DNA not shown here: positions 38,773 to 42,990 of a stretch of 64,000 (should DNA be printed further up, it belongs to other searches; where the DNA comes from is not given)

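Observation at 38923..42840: SusC-like TonB-dependent transporter fused in frame to a periplasmic coiled-coil + OmpA-like peptidoglycan-binding module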

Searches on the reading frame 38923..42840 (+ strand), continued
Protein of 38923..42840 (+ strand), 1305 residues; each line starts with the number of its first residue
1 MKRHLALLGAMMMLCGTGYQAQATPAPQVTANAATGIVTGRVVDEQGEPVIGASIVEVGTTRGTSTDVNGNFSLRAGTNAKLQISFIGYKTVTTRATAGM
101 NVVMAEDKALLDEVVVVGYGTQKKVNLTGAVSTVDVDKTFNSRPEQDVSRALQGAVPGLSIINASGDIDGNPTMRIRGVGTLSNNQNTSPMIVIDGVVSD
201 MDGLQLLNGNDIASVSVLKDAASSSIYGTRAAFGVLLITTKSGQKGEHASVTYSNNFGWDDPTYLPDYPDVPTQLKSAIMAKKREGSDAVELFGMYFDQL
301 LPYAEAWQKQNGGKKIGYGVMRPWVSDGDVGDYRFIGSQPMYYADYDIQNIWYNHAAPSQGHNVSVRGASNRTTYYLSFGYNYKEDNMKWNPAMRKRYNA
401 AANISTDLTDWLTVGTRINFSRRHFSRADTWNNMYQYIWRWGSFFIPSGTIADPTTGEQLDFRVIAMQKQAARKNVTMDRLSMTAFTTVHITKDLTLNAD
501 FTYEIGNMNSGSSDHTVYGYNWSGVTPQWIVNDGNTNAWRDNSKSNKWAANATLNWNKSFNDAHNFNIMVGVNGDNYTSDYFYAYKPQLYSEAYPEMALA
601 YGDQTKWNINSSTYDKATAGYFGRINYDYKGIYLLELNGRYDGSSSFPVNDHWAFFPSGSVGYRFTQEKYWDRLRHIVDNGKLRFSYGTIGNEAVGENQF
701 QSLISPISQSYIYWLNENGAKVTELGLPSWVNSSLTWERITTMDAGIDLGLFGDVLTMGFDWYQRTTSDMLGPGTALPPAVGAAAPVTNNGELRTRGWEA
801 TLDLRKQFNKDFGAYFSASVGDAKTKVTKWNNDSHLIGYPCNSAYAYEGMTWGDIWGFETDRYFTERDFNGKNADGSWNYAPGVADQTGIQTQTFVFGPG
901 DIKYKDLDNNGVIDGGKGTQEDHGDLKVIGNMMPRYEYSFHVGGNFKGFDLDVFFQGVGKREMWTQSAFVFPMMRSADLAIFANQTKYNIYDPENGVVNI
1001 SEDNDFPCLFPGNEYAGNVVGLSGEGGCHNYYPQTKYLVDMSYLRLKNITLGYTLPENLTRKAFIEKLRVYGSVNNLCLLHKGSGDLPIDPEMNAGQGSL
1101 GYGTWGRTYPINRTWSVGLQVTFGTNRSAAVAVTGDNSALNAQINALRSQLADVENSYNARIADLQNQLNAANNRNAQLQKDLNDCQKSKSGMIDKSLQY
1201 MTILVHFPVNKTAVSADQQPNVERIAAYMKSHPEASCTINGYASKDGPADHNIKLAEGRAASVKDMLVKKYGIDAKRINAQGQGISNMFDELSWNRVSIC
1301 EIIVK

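Call 74: search_solved_structures(query=window:38923-42291:+, max_evalue=1e-20)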
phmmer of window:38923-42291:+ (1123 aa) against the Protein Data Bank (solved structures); distinct sequences matched with E-value up to 1e-20: 9.
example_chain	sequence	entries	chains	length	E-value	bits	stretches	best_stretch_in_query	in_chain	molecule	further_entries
8aa4_A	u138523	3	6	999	8.5e-88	298.7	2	35-269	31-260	SusC homolog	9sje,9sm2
5t3r_D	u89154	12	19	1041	2.5e-79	270.6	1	39-1089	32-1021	SusC homolog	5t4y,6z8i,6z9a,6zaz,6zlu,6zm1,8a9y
6sli_B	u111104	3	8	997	1.5e-61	211.8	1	38-259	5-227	RagA protein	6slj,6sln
6zlt_B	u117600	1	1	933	3.1e-57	197.5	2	114-247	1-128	SusC homolog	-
6sml_B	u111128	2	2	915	6.2e-47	163.4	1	113-259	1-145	RagA protein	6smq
6sm3_B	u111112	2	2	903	3.7e-43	150.9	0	127-259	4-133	RagA protein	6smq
8ypt_C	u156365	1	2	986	4.4e-32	114.2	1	112-827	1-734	TonB-linked outer membrane protein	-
8ypu_C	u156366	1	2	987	4.4e-32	114.2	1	112-827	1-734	SusC/RagA family TonB-linked outer membrane protein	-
5fq6_B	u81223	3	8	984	4.6e-32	114.1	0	99-269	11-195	SUSC/RAGA FAMILY TONB-LINKED OUTER MEMBRANE PROTEIN | BT_2264 | OUTER MEMBRANE PROTEIN OMP121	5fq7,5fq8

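Call 75: list_cluster_members(proteins=[window:38923-42837:+, P0239, P0359, P0385])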
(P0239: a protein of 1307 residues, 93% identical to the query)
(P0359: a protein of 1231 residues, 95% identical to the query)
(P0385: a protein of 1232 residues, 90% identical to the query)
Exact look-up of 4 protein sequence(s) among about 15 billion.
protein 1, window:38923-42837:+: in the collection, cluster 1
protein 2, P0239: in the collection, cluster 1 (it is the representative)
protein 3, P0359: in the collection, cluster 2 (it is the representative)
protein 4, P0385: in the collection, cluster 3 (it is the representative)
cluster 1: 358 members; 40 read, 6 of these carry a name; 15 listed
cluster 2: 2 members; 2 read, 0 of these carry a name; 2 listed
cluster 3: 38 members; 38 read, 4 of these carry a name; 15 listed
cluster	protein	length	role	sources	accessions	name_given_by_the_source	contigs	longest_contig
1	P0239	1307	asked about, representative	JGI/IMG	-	-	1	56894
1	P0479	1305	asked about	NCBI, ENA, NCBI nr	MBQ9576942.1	MAG: SusC/RagA family TonB-linked outer membrane protein [Muribaculaceae bacterium] | SusC/RagA family TonB-linked outer membrane protein [Muribaculaceae bacterium]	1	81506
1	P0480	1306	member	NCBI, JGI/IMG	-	TonB-linked SusC/RagA family outer membrane protein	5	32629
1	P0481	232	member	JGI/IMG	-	outer membrane protein OmpA-like peptidoglycan-associated protein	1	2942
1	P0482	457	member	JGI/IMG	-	outer membrane protein OmpA-like peptidoglycan-associated protein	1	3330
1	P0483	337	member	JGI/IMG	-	hypothetical protein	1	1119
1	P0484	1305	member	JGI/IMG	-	TonB-linked SusC/RagA family outer membrane protein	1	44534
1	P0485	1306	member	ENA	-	-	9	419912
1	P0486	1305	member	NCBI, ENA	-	-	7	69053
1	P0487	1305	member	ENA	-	-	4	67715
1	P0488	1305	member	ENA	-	-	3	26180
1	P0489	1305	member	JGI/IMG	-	-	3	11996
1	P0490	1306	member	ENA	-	-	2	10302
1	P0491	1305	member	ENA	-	-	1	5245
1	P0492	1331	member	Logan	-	-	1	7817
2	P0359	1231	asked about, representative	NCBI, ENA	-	-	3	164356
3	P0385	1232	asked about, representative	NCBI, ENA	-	-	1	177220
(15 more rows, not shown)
